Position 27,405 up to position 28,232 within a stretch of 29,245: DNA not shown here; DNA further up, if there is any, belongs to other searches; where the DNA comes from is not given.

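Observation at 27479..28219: Cu,Zn superoxide dismutase moron inserted antisense between tail genes I and J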

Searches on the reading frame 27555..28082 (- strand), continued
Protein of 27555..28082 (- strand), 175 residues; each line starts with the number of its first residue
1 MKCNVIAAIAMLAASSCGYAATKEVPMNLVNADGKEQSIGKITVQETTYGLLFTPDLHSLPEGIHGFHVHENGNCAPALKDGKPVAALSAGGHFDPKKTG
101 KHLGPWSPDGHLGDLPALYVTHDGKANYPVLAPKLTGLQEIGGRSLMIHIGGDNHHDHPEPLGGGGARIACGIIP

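Call 61: find_related_loci(query=window:27555-28082:-, collection=viral_contigs, flank=2500)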
Query window:27555-28082:- (175 aa) in viral_contigs; peptide patterns used: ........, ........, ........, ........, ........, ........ (x = any residue, [..] = any of these).
45 stretches matched a pattern; 43 encode a relative of the query (tblastn E <= 1e-3); 43 distinct loci.
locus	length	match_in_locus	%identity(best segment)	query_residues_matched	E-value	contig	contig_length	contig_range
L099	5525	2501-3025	95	1-175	2e-110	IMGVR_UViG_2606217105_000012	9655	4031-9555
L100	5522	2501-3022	87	1-174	4e-104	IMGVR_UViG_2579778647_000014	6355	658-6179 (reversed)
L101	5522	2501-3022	87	1-174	4e-104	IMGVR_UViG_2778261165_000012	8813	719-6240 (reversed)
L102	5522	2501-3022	87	1-174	4e-104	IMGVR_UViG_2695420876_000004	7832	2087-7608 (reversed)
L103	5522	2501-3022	87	1-174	4e-103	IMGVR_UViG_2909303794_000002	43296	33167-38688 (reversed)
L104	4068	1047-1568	87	1-174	2e-103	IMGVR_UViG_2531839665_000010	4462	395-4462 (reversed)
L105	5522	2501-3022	87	1-174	4e-103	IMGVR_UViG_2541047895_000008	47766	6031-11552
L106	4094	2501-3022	87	1-174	4e-103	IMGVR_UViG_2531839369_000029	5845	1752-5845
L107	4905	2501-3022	87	1-174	4e-103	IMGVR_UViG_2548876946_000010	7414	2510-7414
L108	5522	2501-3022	87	1-174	4e-103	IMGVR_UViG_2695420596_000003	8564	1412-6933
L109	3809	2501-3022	87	1-174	3e-103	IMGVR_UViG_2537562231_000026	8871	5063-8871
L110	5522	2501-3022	87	1-174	4e-103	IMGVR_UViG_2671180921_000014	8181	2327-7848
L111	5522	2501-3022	87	1-174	5e-103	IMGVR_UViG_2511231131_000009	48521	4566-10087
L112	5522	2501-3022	87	1-174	5e-103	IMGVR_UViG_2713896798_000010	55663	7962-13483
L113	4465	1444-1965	87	1-174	4e-103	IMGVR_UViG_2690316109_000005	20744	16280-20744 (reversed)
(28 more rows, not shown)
